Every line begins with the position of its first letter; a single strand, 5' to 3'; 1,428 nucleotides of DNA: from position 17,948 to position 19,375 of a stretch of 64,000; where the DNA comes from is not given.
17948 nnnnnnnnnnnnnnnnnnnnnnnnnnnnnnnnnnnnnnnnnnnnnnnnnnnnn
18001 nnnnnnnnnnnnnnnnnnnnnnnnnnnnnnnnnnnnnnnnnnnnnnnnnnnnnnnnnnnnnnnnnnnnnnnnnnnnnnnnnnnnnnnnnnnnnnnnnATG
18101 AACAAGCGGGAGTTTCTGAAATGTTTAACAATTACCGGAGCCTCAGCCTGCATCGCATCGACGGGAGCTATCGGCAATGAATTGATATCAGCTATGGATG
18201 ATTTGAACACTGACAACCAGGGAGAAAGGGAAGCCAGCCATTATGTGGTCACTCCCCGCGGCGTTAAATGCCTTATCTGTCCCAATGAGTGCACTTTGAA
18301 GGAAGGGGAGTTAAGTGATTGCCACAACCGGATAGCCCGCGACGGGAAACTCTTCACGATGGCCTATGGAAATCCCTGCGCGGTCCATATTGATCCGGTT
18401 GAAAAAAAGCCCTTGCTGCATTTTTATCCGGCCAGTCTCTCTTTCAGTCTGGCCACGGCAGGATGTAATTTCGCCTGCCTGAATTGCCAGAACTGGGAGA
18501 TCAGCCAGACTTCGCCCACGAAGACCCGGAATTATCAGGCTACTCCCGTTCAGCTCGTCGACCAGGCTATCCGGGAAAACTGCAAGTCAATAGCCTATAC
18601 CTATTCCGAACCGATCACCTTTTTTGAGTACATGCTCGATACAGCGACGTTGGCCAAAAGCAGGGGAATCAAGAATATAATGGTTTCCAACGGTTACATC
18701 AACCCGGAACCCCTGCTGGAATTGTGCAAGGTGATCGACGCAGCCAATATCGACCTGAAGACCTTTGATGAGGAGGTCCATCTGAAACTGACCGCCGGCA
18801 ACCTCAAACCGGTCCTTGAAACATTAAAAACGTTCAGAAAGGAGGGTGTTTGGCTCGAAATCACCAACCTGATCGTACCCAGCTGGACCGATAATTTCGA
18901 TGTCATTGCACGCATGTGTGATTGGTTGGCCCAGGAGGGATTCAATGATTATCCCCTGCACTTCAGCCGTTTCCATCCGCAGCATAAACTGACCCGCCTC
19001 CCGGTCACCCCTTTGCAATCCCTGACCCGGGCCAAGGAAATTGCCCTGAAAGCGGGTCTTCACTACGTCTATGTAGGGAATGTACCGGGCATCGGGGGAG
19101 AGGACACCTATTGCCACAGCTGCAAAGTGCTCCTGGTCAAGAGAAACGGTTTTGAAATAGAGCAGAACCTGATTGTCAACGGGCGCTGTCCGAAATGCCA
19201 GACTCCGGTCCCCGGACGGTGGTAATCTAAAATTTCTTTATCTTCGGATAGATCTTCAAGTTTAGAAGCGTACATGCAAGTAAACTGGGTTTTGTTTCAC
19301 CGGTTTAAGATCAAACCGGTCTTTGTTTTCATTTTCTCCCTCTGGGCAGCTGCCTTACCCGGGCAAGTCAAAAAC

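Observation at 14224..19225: AmmeMemoRadiSam system remodelled into a translationally coupled operon with a fourth, membrane-embedded component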

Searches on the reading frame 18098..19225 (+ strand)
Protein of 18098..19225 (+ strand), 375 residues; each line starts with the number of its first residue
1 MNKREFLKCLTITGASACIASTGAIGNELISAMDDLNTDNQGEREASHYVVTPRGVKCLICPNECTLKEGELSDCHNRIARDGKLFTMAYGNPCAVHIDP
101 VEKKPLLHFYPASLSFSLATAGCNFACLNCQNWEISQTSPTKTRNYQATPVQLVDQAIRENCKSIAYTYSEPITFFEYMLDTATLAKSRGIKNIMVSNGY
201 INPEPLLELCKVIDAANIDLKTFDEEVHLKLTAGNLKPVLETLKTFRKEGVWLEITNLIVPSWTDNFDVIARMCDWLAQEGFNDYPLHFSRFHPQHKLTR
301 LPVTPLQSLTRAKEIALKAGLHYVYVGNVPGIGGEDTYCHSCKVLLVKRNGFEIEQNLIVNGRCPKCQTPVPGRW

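Call 3: search_protein_families(library=pfam, proteins=[window:18098-19225:+], max_evalue=0.01)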
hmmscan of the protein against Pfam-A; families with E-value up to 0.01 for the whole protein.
window:18098-19225:+ (375 aa): 2 families
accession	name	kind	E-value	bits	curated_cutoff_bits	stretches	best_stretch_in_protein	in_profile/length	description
PF04055.27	Radical_SAM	-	5e-18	66.3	29.5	1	120-266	4-157/166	Radical SAM superfamily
PF13353.11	Fer4_12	-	0.00026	21.7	22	1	117-207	9-99/137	4Fe-4S single cluster domain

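Call 4: search_protein_families(library=ncbifam, proteins=[window:18098-19225:+], max_evalue=0.01)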
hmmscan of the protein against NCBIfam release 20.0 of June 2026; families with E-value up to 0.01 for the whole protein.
window:18098-19225:+ (375 aa): 19 families
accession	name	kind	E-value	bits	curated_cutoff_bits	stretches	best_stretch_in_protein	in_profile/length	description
TIGR04337.1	AmmeMemoSam_rS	hypoth_equivalog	2.2e-108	362.2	220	1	55-375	11-333/349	AmmeMemoRadiSam system radical SAM enzyme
TIGR02493.1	PFLA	equivalog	1.9e-15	56.9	231.75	1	117-277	19-183/235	pyruvate formate-lyase-activating protein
TIGR04041.1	activase_YjjW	hypoth_equivalog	2.6e-15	56.6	250.2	1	163-312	110-261/276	YjjW family glycine radical enzyme activase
TIGR02495.1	NrdG2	equivalog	1.3e-10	41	131.15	1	110-281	13-184/193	anaerobic ribonucleoside-triphosphate reductase activating protein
TIGR02494.1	PFLE_PFLC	subfamily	1.8e-09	37.3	174.35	1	171-293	133-255/293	glycyl-radical enzyme activating protein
NF008356.0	PRK11145.1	equivalog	1.1e-08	34.6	375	1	116-278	23-189/246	pyruvate formate lyase 1-activating protein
NF048010.1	SfplDhtActHpsHDes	equivalog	7.8e-08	31.5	430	1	170-281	140-253/298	(2S)-3-sulfopropanediol dehydratase activating enzyme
NF033717.2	HPDL_rSAM_activ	equivalog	1.1e-07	31.5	420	1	125-287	94-258/311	4-hydroxyphenylacetate decarboxylase activase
NF043069.1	T4HPD_activ_SAM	equivalog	1.8e-06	27.6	425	1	120-281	79-243/299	trans-4-hydroxy-L-proline dehydratase activase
TIGR04395.1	cutC_activ_rSAM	equivalog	3.2e-06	26.6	360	1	163-279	131-247/309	choline TMA-lyase-activating enzyme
TIGR04003.1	rSAM_BssD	equivalog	1.4e-05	24.5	496.45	1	153-280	118-247/314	[benzylsuccinate synthase]-activating enzyme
TIGR02666.1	moaA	equivalog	0.00011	21.3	284.05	1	120-281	17-184/336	GTP 3',8-cyclase MoaA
NF048008.1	SfplDhtActHpfHKleb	equivalog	0.00015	21.2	500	1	170-280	135-245/308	(2S)-3-sulfopropanediol dehydratase activating enzyme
TIGR02668.1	moaA_archaeal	equivalog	0.00015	20.9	325.25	1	120-280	17-176/303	GTP 3',8-cyclase MoaA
TIGR04317.1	W_rSAM_matur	equivalog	0.00028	20.1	380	1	120-247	11-137/349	tungsten cofactor oxidoreductase radical SAM maturase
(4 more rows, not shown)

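Call 38: find_homologous_proteins(query=window:18098-19225:+, max_evalue=1e-20)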
Query window:18098-19225:+ (375 aa): 8000 proteins with E <= 1e-20 among 8000 candidates; the best 120 are listed.
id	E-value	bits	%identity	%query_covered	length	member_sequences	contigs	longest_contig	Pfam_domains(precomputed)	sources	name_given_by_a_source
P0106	1.3e-261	885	100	100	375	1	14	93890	PF04055.28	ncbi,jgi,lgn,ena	-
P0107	4.7e-218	742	82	100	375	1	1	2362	PF04055.28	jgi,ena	-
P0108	4.2e-217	738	81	100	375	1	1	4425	PF04055.28,PF13353.12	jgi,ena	-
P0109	3.0e-213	726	80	100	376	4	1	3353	PF04055.28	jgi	jgi:pyruvate formate lyase activating enzyme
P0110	8.1e-213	724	80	100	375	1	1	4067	PF04055.28,PF13353.12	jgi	-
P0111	1.7e-211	720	87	91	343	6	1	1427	PF04055.28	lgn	-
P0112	3.9e-211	719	86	91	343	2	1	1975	PF04055.28,PF13353.12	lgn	-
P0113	4.5e-210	715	85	91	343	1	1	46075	PF04055.28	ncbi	ncbi:MAG: AmmeMemoRadiSam system radical SAM enzyme [Bacteroidota bacterium]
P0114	4.0e-209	712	85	91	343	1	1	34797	PF04055.28,PF13353.12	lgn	-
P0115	2.8e-208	709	78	100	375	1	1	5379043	PF04055.28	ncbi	-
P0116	3.7e-208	709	79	100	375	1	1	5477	PF04055.28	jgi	-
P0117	1.0e-205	701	78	100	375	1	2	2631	PF04055.28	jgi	jgi:pyruvate formate lyase activating enzyme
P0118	3.5e-205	699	77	100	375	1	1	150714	PF04055.28,PF13353.12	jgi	jgi:pyruvate formate lyase activating enzyme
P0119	1.7e-204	697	77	100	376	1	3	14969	PF04055.28,PF13353.12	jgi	jgi:pyruvate formate lyase activating enzyme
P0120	2.5e-204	696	79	97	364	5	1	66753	PF04055.28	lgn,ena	-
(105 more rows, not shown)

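Call 39: search_dna_similar(query=window:18260-19225:+, collection=plasmids, mode=protein, max_evalue=1e-20, max_rows=25)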
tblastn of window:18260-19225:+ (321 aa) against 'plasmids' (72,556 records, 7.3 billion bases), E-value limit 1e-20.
Records with a match: 7; places in all: 7; records where one place covers at least 80% of the query: 6.
Best place of each record, by identity: <60% 7.
By first word of the organism name: Sinorhizobium 2; Ideonella 1; Trichlorobacter 1; Segatella 1; Methylocystis 1; Candidatus 1.
By predicted mobility (MOB-suite, as given by PLSDB): non-mobilizable 6; conjugative 1.
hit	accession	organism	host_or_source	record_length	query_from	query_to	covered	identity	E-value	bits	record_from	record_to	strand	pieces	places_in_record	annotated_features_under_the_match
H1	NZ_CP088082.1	Ideonella dechloratans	Cell culture,Activated sludge, ...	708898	2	321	100%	42.2%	2e-78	267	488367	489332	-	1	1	amrS: AmmeMemoRadiSam system radical SAM enzyme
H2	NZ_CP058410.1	Trichlorobacter lovleyi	whole genome,river sediment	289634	2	317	98%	41.0%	1e-74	256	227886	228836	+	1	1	amrS: AmmeMemoRadiSam system radical SAM enzyme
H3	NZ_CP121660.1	Sinorhizobium terangae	Desmanthus virgatus,cell culture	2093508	2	319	99%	40.0%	3e-75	258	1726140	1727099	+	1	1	none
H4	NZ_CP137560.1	Segatella hominis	Homo sapiens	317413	2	275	85%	46.0%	1e-80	273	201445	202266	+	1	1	amrS: AmmeMemoRadiSam system radical SAM enzyme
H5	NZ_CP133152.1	Sinorhizobium chiapasense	Acaciella angustissima,cell culture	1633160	2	321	100%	38.9%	7e-72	248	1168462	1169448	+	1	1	none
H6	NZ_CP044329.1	Methylocystis rosea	-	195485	2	281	87%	42.3%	1e-65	230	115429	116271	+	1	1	none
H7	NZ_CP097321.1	Candidatus Mycobacterium methanotrophicum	mixed culture,Cave biofilm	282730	2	230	71%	42.4%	7e-51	187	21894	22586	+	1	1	none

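Call 42: get_annotated_region(hit=H4, flank=6000)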
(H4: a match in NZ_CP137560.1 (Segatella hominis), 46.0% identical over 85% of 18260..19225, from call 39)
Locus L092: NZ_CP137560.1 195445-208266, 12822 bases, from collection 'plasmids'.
description: Segatella hominis strain HDD12 plasmid unnamed, complete sequence
organism: Segatella hominis (NCBI taxid 2518605)
taxonomy: Bacteria; Bacteroidota; Bacteroidia; Bacteroidales; Prevotellaceae; Segatella; Segatella hominis
host: -; source: Homo sapiens; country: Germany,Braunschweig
typing (MOB-suite, as given by PLSDB): non-mobilizable
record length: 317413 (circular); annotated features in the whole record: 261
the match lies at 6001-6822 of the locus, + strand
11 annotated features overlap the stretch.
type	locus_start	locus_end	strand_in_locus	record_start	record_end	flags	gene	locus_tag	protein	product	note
CDS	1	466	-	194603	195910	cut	-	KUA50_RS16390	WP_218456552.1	hypothetical protein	-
CDS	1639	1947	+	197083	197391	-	-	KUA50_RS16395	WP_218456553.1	helix-turn-helix transcriptional regulator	-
CDS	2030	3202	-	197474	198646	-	-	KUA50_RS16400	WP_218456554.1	RtcB family protein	GO:0006396 - RNA processing [Evidence IEA]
CDS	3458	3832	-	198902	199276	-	-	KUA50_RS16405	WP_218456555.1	hypothetical protein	-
CDS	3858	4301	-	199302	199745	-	-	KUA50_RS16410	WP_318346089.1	hypothetical protein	-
CDS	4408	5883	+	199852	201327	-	amrB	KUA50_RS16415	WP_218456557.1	AmmeMemoRadiSam system protein B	-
CDS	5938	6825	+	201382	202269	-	amrS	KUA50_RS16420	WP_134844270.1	AmmeMemoRadiSam system radical SAM enzyme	-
CDS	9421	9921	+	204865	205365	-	-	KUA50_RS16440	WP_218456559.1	sigma-70 family RNA polymerase sigma factor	GO:0006352 - DNA-templated transcription initiation [Evidence IEA]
CDS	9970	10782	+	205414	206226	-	-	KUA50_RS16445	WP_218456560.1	hypothetical protein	-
CDS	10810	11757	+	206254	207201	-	-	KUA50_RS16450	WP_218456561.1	hypothetical protein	-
CDS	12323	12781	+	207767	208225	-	-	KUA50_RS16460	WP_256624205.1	PaaI family thioesterase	-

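Call 43: get_annotated_region(hit=H2, flank=6000)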
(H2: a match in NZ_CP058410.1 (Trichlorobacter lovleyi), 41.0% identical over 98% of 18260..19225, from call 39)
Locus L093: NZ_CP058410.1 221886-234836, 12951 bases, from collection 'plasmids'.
description: Trichlorobacter lovleyi strain IAE plasmid pIAE1, complete sequence
organism: Trichlorobacter lovleyi (NCBI taxid 313985)
taxonomy: Bacteria; Thermodesulfobacteriota; Desulfuromonadia; Geobacterales; Geobacteraceae; Trichlorobacter; Trichlorobacter lovleyi
host: -; source: whole genome,river sediment; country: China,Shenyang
typing (MOB-suite, as given by PLSDB): non-mobilizable; mating-pair formation MPF_T
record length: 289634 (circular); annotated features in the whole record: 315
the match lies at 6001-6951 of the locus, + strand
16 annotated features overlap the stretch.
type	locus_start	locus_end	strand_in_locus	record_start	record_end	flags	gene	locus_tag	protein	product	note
CDS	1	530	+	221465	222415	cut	-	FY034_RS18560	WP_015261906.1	trigger factor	-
CDS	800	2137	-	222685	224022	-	-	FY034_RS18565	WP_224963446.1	transposase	GO:0006313 - DNA transposition [Evidence IEA]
CDS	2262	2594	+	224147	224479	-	-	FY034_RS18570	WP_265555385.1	hypothetical protein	-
CDS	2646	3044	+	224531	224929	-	-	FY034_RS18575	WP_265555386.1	rhodanese-like domain-containing protein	-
CDS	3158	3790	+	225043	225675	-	-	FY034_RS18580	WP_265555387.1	hypothetical protein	-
CDS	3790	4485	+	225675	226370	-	-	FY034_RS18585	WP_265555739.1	VIT family protein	-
CDS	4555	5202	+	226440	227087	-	-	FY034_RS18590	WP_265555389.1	hypothetical protein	-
CDS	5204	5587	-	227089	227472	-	-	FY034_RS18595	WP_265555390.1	co-chaperone GroES family protein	-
CDS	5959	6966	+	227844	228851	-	amrS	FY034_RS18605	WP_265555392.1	AmmeMemoRadiSam system radical SAM enzyme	-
CDS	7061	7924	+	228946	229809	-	-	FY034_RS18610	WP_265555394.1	YicC/YloC family endoribonuclease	-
CDS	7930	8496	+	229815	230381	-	gmk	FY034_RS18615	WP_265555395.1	guanylate kinase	GO:0015949 - nucleobase-containing small molecule interconversion [Evidence IEA]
CDS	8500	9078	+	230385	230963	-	nadD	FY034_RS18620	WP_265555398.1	nicotinate (nicotinamide) nucleotide adenylyltransferase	GO:0009435 - NAD biosynthetic process [Evidence IEA]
CDS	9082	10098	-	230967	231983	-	-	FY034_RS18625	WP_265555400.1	FAD:protein FMN transferase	-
CDS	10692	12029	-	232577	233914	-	-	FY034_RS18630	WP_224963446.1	transposase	GO:0006313 - DNA transposition [Evidence IEA]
CDS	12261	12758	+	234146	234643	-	-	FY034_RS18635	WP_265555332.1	alpha/beta hydrolase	-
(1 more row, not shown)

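Call 44: get_annotated_region(hit=H1, flank=6000)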
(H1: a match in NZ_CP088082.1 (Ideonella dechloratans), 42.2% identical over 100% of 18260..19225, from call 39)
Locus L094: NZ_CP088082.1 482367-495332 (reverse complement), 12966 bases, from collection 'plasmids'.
description: Ideonella dechloratans strain CCUG 30977 plasmid unnamed1, complete sequence
organism: Ideonella dechloratans (NCBI taxid 36863)
taxonomy: Bacteria; Pseudomonadota; Betaproteobacteria; Burkholderiales; Sphaerotilaceae; Ideonella; Ideonella dechloratans
host: -; source: Cell culture,Activated sludge, wastewater treatment plant; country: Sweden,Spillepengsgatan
typing (MOB-suite, as given by PLSDB): non-mobilizable
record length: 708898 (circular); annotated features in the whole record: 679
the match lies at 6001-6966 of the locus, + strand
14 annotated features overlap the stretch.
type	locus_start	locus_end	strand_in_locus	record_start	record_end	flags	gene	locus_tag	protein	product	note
CDS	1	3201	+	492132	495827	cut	-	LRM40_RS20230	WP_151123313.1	SIR2 family protein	-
CDS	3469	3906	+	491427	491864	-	-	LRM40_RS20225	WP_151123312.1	hypothetical protein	-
CDS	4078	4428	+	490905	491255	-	-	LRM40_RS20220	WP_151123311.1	hypothetical protein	-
CDS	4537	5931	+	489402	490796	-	amrB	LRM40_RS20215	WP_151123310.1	AmmeMemoRadiSam system protein B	-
CDS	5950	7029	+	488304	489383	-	amrS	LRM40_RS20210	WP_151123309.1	AmmeMemoRadiSam system radical SAM enzyme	-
CDS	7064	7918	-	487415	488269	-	-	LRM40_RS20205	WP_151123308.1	sulfite exporter TauE/SafE family protein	GO:0006810 - transport [Evidence IEA]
CDS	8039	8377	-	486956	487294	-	-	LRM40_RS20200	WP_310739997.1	LysR family transcriptional regulator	GO:0006355 - regulation of DNA-templated transcription [Evidence IEA]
CDS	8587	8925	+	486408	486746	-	-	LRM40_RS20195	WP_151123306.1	helix-turn-helix domain-containing protein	-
CDS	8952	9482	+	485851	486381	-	-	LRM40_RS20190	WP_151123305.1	ArsI/CadI family heavy metal resistance metalloenzyme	-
CDS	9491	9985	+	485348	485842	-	-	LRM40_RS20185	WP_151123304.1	arsenate reductase ArsC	-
CDS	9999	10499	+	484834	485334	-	-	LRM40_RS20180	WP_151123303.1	arsenate reductase ArsC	-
CDS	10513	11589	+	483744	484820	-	arsB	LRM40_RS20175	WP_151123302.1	ACR3 family arsenite efflux transporter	-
CDS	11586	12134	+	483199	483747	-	-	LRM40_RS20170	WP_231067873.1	sigma-70 family RNA polymerase sigma factor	GO:0006352 - DNA-templated transcription initiation [Evidence IEA]; GO:0006355 - regulation of DNA-templated ...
CDS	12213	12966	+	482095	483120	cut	-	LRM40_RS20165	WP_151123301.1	permease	-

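Call 48: find_related_loci(query=A3, collection=metagenome_contigs, flank=7000)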
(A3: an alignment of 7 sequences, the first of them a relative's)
Query A3 (335 aa) in metagenome_contigs; peptide patterns used: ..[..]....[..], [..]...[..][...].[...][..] (x = any residue, [..] = any of these).
600 stretches matched a pattern (row limit reached: there are more); 599 encode a relative of the query (tblastn E <= 1e-3); the best 80 are kept; 80 distinct loci.
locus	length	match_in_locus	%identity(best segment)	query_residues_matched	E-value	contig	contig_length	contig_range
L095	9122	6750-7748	48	1-334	5e-109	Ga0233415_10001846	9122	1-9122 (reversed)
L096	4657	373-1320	50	11-327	6e-109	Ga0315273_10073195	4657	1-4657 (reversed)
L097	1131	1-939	49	17-329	2e-114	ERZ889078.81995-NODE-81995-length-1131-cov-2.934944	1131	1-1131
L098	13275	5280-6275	48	1-331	1e-104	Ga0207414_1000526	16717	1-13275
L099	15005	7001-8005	47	1-334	5e-105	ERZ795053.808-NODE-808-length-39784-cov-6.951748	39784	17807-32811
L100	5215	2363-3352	47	3-333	1e-99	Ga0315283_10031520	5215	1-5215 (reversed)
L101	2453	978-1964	46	3-332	3e-103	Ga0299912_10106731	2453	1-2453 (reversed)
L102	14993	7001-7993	45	3-332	5e-98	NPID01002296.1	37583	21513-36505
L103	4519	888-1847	46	9-331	1e-97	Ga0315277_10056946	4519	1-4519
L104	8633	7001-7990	45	1-332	2e-96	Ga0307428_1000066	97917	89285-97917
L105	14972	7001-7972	43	2-331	1e-95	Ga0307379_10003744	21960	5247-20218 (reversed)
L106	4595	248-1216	45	5-329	9e-96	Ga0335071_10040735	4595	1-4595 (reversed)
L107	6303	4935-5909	43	1-328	6e-92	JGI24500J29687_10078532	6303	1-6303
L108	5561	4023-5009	44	1-331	8e-92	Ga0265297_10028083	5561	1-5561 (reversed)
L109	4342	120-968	51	1-288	2e-91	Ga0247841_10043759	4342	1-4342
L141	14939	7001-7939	44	15-328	9e-83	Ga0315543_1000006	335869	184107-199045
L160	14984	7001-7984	39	3-331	6e-80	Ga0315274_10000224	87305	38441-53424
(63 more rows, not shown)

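Call 52: search_protein_families(library=pfam, proteins=[L160:5617-6612:+, L141:7921-8157:+], max_evalue=1)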
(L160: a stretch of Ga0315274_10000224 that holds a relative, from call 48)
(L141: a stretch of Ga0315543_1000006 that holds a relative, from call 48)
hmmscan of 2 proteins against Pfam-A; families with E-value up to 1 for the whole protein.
L160:5617-6612:+ (332 aa): 2 families
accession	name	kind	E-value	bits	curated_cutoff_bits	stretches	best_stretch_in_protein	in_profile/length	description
PF04015.17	DUF362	-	5.2e-19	69.5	24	1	95-287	1-200/200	Domain of unknown function (DUF362)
PF09861.14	Lar_N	-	0.18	11.4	23.3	0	108-133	68-93/204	Lactate racemase N-terminal domain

L141:7921-8157:+ (79 aa): 0 families

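Call 62: search_solved_structures(query=window:18098-19222:+, max_evalue=0.001)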
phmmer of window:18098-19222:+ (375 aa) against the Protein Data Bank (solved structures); distinct sequences matched with E-value up to 0.001: 2.
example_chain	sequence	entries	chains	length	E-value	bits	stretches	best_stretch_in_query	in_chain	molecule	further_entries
3c8f_A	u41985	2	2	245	3.7e-10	42.3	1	118-281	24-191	Pyruvate formate-lyase 1-activating enzyme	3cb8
8fo0_A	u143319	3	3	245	9.6e-09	37.7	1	118-281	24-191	Pyruvate formate-lyase 1-activating enzyme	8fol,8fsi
